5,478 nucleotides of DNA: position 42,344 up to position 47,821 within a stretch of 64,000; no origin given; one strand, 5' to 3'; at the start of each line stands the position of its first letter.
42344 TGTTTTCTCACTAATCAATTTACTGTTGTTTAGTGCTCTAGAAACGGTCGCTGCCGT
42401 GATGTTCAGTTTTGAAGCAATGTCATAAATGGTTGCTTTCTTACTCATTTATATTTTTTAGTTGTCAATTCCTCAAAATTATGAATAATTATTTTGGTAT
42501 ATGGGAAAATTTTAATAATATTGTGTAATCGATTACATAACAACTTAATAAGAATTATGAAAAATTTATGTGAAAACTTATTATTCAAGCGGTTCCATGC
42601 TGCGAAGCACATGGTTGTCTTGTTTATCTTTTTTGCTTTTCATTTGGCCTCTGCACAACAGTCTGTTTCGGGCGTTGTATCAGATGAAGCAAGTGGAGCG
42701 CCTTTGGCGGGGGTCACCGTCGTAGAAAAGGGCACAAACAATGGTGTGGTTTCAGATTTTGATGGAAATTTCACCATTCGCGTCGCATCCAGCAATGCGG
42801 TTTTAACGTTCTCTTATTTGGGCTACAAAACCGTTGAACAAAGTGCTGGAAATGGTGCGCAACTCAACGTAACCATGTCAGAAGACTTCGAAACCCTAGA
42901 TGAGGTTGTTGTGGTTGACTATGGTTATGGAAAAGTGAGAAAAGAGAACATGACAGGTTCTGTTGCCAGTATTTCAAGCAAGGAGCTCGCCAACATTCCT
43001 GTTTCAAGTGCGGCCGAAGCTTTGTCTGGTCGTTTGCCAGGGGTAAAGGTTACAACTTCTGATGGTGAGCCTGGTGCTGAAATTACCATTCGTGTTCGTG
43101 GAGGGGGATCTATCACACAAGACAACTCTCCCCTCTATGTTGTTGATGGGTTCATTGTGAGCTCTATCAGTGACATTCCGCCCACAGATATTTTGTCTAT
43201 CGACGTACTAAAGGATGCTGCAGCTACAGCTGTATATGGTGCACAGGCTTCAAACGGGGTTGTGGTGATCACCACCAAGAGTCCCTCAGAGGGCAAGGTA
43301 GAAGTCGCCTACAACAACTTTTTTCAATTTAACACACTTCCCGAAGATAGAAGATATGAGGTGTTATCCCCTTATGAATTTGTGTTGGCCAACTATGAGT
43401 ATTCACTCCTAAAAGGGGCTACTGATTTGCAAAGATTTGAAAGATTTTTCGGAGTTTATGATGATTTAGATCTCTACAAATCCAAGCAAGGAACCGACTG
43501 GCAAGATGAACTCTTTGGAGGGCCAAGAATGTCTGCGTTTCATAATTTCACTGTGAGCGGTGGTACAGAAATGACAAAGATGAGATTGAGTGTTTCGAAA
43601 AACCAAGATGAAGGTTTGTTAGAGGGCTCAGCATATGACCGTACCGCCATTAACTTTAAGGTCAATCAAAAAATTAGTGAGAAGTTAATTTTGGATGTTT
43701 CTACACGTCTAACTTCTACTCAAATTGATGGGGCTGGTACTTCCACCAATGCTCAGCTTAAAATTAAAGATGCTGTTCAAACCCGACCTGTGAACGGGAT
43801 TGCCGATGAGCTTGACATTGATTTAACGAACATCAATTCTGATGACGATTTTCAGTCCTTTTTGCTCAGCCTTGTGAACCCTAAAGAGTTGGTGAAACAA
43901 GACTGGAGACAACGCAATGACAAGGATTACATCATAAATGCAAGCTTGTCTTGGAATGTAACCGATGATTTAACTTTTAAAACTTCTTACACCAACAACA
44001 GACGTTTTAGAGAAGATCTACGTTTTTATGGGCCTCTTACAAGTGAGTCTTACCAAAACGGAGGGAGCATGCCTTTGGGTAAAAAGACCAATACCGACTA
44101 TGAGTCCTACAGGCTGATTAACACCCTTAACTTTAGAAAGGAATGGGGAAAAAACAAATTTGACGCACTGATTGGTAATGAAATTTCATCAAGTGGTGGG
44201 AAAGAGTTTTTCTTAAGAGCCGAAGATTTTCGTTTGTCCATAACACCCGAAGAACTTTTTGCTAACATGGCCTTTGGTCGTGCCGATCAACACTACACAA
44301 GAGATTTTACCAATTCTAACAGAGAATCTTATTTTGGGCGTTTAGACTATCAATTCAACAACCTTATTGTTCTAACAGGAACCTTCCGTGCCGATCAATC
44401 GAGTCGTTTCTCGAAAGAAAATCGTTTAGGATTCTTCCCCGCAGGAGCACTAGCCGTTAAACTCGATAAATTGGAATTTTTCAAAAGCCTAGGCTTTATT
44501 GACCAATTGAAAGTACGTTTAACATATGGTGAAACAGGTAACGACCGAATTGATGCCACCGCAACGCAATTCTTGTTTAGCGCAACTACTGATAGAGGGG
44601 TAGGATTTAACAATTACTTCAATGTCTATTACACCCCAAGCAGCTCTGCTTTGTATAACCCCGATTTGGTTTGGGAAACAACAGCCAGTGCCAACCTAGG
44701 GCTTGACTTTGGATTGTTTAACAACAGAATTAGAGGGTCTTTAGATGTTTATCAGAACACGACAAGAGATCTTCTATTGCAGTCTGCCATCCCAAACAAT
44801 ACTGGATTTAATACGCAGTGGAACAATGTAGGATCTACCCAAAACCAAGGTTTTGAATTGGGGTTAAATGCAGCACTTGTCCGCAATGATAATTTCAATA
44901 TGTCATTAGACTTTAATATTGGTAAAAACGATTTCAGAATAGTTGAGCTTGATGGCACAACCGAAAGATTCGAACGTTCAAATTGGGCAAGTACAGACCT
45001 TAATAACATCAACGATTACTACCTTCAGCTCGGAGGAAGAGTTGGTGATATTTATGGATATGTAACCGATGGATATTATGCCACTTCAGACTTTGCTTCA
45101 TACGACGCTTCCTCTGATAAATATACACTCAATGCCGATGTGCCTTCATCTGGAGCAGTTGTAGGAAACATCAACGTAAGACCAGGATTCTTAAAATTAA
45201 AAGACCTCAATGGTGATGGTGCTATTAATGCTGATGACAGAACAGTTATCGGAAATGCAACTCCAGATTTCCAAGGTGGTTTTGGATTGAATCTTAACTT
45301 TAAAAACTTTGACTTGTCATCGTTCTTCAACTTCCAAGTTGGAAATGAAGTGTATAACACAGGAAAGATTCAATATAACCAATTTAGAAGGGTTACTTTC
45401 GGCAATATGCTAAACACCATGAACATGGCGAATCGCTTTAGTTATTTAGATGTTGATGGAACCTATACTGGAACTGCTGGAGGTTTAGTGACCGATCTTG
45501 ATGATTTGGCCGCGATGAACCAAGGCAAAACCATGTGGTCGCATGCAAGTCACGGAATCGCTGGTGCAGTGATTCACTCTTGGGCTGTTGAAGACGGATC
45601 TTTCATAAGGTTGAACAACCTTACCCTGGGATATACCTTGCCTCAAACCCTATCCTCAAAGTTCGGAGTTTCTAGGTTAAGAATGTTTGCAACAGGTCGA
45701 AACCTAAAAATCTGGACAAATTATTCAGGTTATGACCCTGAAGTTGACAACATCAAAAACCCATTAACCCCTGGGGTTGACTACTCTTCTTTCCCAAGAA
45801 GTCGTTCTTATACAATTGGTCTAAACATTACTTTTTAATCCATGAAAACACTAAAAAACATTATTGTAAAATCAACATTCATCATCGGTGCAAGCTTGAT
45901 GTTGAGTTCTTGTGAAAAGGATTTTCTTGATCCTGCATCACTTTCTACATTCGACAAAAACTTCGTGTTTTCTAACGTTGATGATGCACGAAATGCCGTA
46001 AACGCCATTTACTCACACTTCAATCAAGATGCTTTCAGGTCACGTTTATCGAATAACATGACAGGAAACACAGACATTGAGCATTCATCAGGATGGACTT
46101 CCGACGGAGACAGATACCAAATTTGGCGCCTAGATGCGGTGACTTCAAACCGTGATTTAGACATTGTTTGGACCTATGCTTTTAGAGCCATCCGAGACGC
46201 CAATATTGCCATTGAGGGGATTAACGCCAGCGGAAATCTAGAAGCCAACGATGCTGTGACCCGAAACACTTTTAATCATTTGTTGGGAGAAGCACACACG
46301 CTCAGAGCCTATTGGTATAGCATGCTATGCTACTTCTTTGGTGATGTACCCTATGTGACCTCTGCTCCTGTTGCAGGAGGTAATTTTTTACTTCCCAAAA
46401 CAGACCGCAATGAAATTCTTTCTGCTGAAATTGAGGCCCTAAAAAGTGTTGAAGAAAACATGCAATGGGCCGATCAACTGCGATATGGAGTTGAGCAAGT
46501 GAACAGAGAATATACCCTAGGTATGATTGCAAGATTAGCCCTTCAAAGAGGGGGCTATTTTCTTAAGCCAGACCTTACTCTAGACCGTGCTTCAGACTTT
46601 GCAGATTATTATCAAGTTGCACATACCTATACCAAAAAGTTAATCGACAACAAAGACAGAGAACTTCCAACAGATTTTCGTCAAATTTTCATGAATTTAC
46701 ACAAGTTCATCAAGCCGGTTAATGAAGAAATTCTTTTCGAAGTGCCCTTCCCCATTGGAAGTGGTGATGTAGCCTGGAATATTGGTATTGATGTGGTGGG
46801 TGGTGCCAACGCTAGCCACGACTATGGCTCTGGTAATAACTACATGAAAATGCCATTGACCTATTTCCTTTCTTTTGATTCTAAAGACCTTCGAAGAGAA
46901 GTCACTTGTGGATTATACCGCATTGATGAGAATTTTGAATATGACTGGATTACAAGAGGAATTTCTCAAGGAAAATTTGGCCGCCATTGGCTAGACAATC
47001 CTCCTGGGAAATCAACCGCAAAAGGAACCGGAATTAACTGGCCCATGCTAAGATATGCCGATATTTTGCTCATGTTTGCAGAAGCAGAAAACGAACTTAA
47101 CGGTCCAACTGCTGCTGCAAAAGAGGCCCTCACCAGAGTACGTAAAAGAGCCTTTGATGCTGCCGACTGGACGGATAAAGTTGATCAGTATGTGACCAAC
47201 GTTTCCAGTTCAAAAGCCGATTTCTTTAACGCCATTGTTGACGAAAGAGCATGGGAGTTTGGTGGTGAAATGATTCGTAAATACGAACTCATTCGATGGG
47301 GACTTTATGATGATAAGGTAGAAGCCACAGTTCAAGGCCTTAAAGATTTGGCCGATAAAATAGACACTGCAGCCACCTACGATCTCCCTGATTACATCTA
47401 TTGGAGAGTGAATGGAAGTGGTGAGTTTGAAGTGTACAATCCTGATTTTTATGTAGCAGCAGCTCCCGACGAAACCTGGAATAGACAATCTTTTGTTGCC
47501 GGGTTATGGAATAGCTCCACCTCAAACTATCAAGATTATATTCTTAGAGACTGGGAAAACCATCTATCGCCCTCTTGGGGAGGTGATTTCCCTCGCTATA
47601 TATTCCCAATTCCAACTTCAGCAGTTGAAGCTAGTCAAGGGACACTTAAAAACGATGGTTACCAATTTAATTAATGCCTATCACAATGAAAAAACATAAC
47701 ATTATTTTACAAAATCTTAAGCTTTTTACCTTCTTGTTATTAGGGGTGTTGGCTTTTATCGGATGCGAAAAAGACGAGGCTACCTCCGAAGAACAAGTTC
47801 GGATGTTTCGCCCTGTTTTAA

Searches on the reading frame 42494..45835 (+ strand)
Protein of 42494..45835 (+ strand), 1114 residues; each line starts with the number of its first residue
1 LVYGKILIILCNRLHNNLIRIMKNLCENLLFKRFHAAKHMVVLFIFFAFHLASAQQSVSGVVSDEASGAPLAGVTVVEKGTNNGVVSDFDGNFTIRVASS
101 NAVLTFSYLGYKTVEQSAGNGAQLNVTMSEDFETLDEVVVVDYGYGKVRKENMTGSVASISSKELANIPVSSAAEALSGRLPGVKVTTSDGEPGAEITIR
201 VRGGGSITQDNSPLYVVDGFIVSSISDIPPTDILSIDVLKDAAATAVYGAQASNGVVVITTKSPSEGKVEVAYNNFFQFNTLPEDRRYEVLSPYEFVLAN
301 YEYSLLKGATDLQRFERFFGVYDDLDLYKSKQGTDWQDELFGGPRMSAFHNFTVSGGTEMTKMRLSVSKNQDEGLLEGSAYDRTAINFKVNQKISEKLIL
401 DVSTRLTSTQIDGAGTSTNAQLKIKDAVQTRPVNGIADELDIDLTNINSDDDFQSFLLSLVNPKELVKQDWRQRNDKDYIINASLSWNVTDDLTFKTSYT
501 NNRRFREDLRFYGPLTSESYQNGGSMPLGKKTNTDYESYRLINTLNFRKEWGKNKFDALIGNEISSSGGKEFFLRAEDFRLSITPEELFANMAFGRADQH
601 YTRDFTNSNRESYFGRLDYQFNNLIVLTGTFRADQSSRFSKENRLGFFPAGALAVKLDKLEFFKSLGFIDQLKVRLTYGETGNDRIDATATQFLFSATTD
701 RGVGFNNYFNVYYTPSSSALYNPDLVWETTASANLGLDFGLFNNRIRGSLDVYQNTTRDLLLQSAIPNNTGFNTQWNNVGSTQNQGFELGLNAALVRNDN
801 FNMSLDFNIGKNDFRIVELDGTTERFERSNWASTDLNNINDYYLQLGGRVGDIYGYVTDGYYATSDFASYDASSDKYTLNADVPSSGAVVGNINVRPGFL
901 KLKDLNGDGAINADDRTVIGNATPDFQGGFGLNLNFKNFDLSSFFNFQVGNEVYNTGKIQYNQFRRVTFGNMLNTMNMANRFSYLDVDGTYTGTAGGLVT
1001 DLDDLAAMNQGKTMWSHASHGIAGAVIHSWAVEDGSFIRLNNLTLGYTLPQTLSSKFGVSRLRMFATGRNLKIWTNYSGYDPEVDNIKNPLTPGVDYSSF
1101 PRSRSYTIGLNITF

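Call 8: search_protein_families(library=pfam, proteins=[window:42494-45835:+], max_evalue=0.00001)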
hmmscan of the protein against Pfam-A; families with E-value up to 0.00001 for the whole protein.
window:42494-45835:+ (1114 aa): 4 families
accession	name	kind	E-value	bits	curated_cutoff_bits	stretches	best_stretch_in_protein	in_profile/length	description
PF13715.12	CarbopepD_reg_2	-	9.1e-19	67.7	32.2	1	58-140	1-88/88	CarboxypepD_reg-like domain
PF07715.20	Plug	-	8.5e-18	65.3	23.9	1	150-256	2-107/107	TonB-dependent Receptor Plug Domain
PF00593.30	TonB_dep_Rec_b-barrel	-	1.4e-16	61.8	27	1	471-879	55-414/436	TonB dependent receptor-like, beta-barrel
PF13620.12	CarboxypepD_reg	-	8.8e-12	45.7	32.3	1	57-128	1-81/82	Carboxypeptidase regulatory-like domain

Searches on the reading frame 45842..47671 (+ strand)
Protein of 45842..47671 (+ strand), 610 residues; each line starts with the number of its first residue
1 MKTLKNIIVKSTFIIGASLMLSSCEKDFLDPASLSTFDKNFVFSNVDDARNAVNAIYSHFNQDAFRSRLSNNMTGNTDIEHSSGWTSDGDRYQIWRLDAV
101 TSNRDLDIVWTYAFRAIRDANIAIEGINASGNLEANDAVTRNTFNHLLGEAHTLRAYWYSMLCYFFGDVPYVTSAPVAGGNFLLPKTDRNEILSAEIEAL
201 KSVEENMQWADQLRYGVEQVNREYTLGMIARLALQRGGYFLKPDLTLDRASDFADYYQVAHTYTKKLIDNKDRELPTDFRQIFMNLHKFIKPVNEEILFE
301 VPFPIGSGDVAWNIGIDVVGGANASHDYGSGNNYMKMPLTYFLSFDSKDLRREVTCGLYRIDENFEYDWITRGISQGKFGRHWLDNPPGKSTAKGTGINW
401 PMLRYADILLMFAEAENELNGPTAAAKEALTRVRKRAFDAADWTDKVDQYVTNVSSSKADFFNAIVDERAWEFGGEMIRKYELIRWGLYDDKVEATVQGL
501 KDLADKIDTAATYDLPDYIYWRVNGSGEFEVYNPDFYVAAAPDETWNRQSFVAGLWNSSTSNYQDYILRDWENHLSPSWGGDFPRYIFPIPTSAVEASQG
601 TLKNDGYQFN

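Call 8: search_protein_families(library=pfam, proteins=[window:45842-47671:+], max_evalue=0.00001)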
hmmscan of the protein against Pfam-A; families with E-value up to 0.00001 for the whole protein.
window:45842-47671:+ (610 aa): 2 families
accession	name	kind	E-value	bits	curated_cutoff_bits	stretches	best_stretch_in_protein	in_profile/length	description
PF07980.17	SusD_RagB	-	6.4e-32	111.8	23.1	1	373-607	132-297/297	SusD family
PF14322.12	SusD-like_3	-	8.8e-12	46.1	27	1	27-186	1-144/191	Starch-binding associating with outer membrane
